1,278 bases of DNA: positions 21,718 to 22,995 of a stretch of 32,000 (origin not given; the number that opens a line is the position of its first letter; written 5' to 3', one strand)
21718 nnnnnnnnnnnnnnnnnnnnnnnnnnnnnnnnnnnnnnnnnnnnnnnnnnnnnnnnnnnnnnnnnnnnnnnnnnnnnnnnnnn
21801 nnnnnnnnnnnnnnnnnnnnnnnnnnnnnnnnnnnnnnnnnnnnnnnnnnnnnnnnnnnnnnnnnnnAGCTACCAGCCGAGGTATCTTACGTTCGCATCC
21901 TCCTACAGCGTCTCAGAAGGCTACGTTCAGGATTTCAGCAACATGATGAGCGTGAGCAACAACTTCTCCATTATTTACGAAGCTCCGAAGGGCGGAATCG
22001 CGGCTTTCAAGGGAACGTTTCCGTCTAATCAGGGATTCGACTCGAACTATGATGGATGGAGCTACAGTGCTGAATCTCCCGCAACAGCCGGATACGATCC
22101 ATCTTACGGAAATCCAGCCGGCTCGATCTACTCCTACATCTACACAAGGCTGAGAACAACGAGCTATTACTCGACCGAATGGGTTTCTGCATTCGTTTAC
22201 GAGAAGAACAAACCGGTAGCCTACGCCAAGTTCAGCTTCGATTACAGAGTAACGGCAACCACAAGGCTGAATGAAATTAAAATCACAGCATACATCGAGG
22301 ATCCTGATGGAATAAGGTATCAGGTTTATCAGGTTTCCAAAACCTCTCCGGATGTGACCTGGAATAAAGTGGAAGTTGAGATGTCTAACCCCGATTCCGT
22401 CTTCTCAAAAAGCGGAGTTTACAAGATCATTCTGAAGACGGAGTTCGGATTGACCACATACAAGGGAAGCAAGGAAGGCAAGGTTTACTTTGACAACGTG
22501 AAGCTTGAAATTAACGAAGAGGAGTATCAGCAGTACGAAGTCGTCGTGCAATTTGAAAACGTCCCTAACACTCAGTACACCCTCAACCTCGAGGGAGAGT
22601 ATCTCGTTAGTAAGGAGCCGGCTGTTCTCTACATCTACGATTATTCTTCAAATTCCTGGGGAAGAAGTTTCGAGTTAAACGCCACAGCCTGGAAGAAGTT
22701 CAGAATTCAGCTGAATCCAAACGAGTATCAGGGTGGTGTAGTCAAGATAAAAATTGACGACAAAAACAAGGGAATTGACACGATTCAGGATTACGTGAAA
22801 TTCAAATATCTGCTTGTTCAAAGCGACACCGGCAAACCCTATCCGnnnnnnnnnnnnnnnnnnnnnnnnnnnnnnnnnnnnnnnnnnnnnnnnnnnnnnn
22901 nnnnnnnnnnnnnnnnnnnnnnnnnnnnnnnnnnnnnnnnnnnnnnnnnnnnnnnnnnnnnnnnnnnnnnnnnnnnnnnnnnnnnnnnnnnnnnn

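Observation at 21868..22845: A ~326-aa Cys-free jelly-roll region inserted inside a haem module of giant cytochrome 3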

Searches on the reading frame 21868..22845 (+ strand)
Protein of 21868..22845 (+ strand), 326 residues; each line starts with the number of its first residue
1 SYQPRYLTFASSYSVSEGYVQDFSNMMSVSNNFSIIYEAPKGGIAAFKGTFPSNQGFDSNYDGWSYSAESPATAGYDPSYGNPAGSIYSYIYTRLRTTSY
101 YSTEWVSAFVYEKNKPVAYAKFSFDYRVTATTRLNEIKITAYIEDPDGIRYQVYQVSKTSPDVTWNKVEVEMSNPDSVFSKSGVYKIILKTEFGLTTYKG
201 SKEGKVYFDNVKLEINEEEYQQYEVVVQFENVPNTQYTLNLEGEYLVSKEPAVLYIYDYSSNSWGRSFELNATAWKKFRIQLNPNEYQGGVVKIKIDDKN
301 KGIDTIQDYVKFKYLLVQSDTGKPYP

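Call 7: search_protein_families(library=pfam, proteins=[window:21868-22845:+], max_evalue=1)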
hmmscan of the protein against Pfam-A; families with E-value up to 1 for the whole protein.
window:21868-22845:+ (326 aa): 2 families
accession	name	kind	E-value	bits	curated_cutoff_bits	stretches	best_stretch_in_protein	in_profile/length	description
PF17116.11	T9SS_plug_1st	-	0.034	14.5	23.9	1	274-316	50-90/126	Type 9 secretion system plug protein 1st domain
PF20377.3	DUF6672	-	0.073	13.3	24.3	1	200-231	29-60/152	Family of unknown function (DUF6672)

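Call 8: search_solved_structures(query=window:21868-22845:+, max_evalue=10)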
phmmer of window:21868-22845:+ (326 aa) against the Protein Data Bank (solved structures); distinct sequences matched with E-value up to 10: 0.

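Call 9: find_homologous_proteins(query=window:21868-22845:+, max_evalue=0.01)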
Query window:21868-22845:+: 660 candidates shared short words with the query, none scored E <= 0.01.

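Call 18: search_protein_representatives(protein=window:21868-22845:+)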
Query: 326 residues. Proteins with E-value up to 0.001 (for the whole library): 17; up to 1e-10: 7; up to 1e-30: 2. The best 17 are listed.
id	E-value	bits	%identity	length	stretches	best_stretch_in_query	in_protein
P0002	6.2e-174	594.0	81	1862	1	2-326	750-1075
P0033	7.0e-57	209.5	84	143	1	44-154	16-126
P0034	8.8e-21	90.8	30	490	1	4-319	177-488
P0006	1.7e-19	86.6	30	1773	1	14-323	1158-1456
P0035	3.3e-19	85.7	30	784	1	3-301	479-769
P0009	3.6e-16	75.7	28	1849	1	16-308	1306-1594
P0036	4.6e-13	65.5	30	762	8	125-169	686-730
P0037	1.4e-08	50.8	32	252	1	139-319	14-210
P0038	4.6e-08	49.1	26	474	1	18-305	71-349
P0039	1.1e-07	47.9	29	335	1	73-325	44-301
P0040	3.3e-06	43.0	25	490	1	34-320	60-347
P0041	6.3e-06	42.0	26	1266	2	48-296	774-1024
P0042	1.7e-05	40.6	28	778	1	128-317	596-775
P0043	2.2e-05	40.3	29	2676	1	73-326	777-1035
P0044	2.4e-05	40.1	29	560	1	8-298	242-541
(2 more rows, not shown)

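Call 24: find_homologous_proteins(query=A1, max_evalue=0.001)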
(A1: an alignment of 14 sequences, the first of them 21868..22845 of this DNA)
Query A1 (14 sequences) (326 aa, profile of the alignment): 30 proteins with E <= 0.001 among 8000 candidates.
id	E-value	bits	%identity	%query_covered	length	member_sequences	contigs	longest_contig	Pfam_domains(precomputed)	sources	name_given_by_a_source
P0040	2.5e-87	311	23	88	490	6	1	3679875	-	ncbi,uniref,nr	ncbi:hypothetical protein [Miltoncostaea oceani]|uniref:hypothetical protein n=1 Tax=Miltoncostaea o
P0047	5.3e-68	248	25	89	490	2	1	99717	-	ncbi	-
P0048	1.2e-66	243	23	90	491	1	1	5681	-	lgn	-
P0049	2.1e-66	242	27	83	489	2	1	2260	-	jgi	jgi:hypothetical protein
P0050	2.9e-66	242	25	83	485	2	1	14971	-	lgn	-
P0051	2.0e-64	236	22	90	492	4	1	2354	-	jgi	jgi:hypothetical protein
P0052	2.7e-64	235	24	89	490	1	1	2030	-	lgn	-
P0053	1.3e-63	233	24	83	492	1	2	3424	-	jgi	jgi:hypothetical protein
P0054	5.8e-63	231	25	89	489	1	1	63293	-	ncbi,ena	-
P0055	9.4e-62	227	25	78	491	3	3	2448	-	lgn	-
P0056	2.1e-61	226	23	90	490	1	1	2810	-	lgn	-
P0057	7.4e-61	224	28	83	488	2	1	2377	-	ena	-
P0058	1.0e-60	224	26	96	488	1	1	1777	-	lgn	-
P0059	1.2e-60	223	24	88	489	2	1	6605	-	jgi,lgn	-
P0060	1.2e-60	223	24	88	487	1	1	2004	-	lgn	-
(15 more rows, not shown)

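Call 32: predict_structure(alignment_id=A1)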
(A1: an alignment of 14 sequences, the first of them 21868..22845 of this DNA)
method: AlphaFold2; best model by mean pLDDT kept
length: 326 residues; sequences in the alignment: 14
mean_pLDDT: 91.3   pTM: 0.68
mean pLDDT of the five models: 91.3, 91.1, 90.8, 90.4, 89.7
residues with pLDDT >= 90: 242; 70-90: 65; 50-70: 18; < 50: 1
segments of 3 or more residues with pLDDT < 50: none
pLDDT, mean of each block of 10 residues (from residue 1): 80 91 91 89 72 93 97 96 93 92 98 88 97 96 98 97 95 91 97 92 97 87 92 88 93 96 95 95 92 92 74 93 60
secondary structure, 60 per line:
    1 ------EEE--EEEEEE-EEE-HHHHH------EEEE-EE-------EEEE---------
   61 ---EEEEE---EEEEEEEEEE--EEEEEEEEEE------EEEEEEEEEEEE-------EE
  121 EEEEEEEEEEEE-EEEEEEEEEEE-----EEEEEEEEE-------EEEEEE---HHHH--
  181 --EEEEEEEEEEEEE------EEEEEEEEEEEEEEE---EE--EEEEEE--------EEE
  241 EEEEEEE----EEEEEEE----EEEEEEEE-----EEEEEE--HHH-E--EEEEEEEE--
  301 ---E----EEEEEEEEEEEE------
elements in order: E7-9 E12-17 E19-21 H23-27 E34-37 E48-51 E64-68 E72-81 E84-93 E100-111 E119-132 E134-144 E150-158 E166-171 H175-178 E183-195 E202-216 E224-229 E238-247 E252-258 E263-270 E276-281 E291-298 E309-320

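Call 35: fold_search(model_id=the predicted structure, library=pdb)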
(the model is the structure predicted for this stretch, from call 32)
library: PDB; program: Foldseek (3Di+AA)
matches with E <= 10: 1709; with E <= 0.001: 126
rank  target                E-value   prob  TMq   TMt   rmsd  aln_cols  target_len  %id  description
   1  4xup_D                1.9e-08  1.00  0.29  0.30  16.8       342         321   12  Structure of the N-terminal CBM22-1-CBM22-2 tandem domain from Paenibacillus barcinonensis Xyn10C (released 2015-06-03)
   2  5x7o_A                2.1e-08  1.00  0.23  0.07  20.4       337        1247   12  Crystal structure of Paenibacillus sp. 598K alpha-1,6-glucosyltransferase (released 2017-07-26)
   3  4xup_F                5.3e-08  1.00  0.32  0.32  17.0       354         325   12  Structure of the N-terminal CBM22-1-CBM22-2 tandem domain from Paenibacillus barcinonensis Xyn10C (released 2015-06-03)
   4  4xup_A                6.9e-08  1.00  0.31  0.31  16.1       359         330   12  Structure of the N-terminal CBM22-1-CBM22-2 tandem domain from Paenibacillus barcinonensis Xyn10C (released 2015-06-03)
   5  4xup_B                1.9e-07  1.00  0.29  0.29  17.2       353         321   12  Structure of the N-terminal CBM22-1-CBM22-2 tandem domain from Paenibacillus barcinonensis Xyn10C (released 2015-06-03)
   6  7kwb_A                1.9e-07  1.00  0.25  0.21  23.6       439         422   11  Surface glycan-binding protein B from Bacteroides thetaiotaomicron (released 2021-02-17)
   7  7kwb_B                3.5e-07  1.00  0.25  0.22  22.9       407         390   12  Surface glycan-binding protein B from Bacteroides thetaiotaomicron (released 2021-02-17)
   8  6a48                  5.4e-07  1.00  0.27  0.15  18.9       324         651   11  Crystal structure of reelin N-terminal region (released 2019-06-19)
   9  9efi_A                7.5e-07  1.00  0.28  0.14  15.9       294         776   11  VIP3Cb1 Protoxin Structure (released 2025-06-18)
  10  6qev_B                7.5e-07  1.00  0.26  0.08  19.5       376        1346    9  EngBF DARPin Fusion 4b B6 (released 2019-11-06)
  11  6tfj_B                9.9e-07  1.00  0.27  0.14  16.4       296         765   12  Vip3Aa protoxin structure (released 2020-08-12)
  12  8h3u_A                1.0e-06  1.00  0.33  0.20  17.6       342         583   11  Inhibitor-bound EP, polyA model (released 2022-11-23)
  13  9efg_A                1.8e-06  1.00  0.28  0.15  16.5       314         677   11  VIP3Cb1 Toxin structure (released 2025-06-18)
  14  5b4x_C                1.8e-06  1.00  0.26  0.14  17.3       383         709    8  Crystal structure of the ApoER2 ectodomain in complex with the Reelin R56 fragment (released 2017-04-26)
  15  5b4x_A                1.8e-06  1.00  0.24  0.13  17.3       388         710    8  Crystal structure of the ApoER2 ectodomain in complex with the Reelin R56 fragment (released 2017-04-26)
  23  6r3m_A                7.8e-06  1.00  0.30  0.49   6.4       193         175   16  Family 11 Carbohydrate-Binding Module from Clostridium thermocellum in complex with beta-1,3-1,4-mixed-linked tetrasac (released 2020-02-05)
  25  1v0a                  1.1e-05  1.00  0.30  0.52   6.7       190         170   18  Family 11 Carbohydrate-Binding Module of cellulosomal cellulase Lic26A-Cel5E of Clostridium thermocellum (released 2005-01-12)
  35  2xom_A                2.7e-05  1.00  0.35  0.73   3.9       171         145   16  Atomic resolution structure of TmCBM61 in complex with beta-1,4- galactotriose (released 2010-09-08)
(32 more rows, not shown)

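Call 42: search_protein_families(library=pfam, alignment_id=A1, max_evalue=1)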
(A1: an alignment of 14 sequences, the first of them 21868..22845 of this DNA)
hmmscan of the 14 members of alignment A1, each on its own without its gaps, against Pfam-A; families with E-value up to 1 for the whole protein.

A. member 1, window:21868-22845:+ (326 aa): 2 families
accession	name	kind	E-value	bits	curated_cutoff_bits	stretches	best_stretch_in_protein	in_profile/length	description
PF17116.11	T9SS_plug_1st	-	0.034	14.5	23.9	1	274-316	50-90/126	Type 9 secretion system plug protein 1st domain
PF20377.3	DUF6672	-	0.073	13.3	24.3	1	200-231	29-60/152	Family of unknown function (DUF6672)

B. families by the number of members that match (of 14 scanned): 15 families
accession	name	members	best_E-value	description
PF11994.14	DUF3489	2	0.0029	Protein of unknown function (DUF3489)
PF01917.21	Arch_flagellin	1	0.0086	Archaebacterial flagellin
PF24470.1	Thiored_Isochorism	1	0.011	Isochorismatase, thioredoxin-like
PF18835.7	Beta_helix_2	1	0.02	Beta helix repeat of Inulin fructotransferase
PF03425.19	CBM_11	1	0.023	Carbohydrate binding domain (family 11)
PF17116.11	T9SS_plug_1st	1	0.034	Type 9 secretion system plug protein 1st domain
PF01483.27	P_proprotein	1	0.045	Proprotein convertase P-domain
PF08547.18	CIA30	1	0.071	Complex I intermediate-associated protein 30 (CIA30)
PF20377.3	DUF6672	1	0.073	Family of unknown function (DUF6672)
PF13017.12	Maelstrom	1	0.1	piRNA pathway germ-plasm component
PF18957.6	RibLong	1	0.12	Long Rib domain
PF06585.17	JHBP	1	0.14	Haemolymph juvenile hormone binding protein (JHBP)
PF17338.8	GP88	1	0.16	Gene product 88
PF06037.17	DUF922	1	0.32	Bacterial protein of unknown function (DUF922)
PF19565.4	DUF6087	1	0.34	Family of unknown function (DUF6087)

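Call 51: search_protein_families(library=pfam, proteins=[P0034, P0035, P0038, P0040, P0041, P0042, P0044], max_evalue=0.001)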
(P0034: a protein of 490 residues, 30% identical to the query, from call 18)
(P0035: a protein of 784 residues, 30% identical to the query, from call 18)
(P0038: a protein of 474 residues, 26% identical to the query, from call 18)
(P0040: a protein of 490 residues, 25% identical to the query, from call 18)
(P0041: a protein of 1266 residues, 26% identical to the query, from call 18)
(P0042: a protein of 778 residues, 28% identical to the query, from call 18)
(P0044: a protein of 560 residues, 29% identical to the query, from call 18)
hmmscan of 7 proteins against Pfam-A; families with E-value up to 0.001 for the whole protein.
P0034 (490 aa): 0 families

P0035 (784 aa): 0 families

P0038 (474 aa): 0 families

P0040 (490 aa): 0 families

P0041 (1266 aa): 2 families
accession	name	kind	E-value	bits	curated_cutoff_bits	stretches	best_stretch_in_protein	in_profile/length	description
PF02369.22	Big_1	-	1.4e-05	25.5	34.9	1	293-365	19-84/93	Bacterial Ig-like domain (group 1)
PF16656.11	Pur_ac_phosph_N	-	0.00011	23.1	30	1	449-553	6-93/93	Purple acid Phosphatase, N-terminal domain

P0042 (778 aa): 1 family
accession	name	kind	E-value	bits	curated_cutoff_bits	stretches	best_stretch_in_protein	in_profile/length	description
PF02369.22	Big_1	-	7.2e-15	55.3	34.9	2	304-377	20-88/93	Bacterial Ig-like domain (group 1)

P0044 (560 aa): 0 families

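Call 52: find_encoding_contigs(protein=P0040, flank=6000, max_places=2)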
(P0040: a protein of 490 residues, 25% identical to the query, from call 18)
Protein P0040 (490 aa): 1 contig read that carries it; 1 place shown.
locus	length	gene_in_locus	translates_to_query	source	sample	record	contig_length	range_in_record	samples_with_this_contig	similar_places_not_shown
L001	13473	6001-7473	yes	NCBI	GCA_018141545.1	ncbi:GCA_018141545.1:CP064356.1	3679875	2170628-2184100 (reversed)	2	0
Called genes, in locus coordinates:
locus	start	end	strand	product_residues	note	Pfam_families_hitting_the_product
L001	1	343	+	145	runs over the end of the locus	PF03918:CcmH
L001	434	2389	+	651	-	PF00990:GGDEF, PF13487:HD_5, PF01966:HD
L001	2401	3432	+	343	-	PF08668:HDOD, PF01966:HD, PF00196:GerE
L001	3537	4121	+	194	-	-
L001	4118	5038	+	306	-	PF06030:WxLIP_PGBD (weak)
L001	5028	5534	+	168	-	-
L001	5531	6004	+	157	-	-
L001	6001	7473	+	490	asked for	-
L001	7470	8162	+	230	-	PF17957:Big_7 (weak)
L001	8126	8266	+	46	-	-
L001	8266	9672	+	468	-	PF00990:GGDEF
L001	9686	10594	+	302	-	PF01904:DUF72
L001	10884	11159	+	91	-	-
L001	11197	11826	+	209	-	-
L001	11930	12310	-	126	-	-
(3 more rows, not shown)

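Call 75: search_protein_families(library=ncbifam, proteins=[window:21868-22845:+, P0040, P0042, P0038], max_evalue=0.01)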
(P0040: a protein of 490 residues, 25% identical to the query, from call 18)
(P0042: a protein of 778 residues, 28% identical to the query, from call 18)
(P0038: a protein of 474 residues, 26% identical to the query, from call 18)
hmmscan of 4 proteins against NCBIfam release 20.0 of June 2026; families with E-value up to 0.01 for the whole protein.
window:21868-22845:+ (326 aa): 0 families

P0040 (490 aa): 0 families

P0042 (778 aa): 0 families

P0038 (474 aa): 0 families
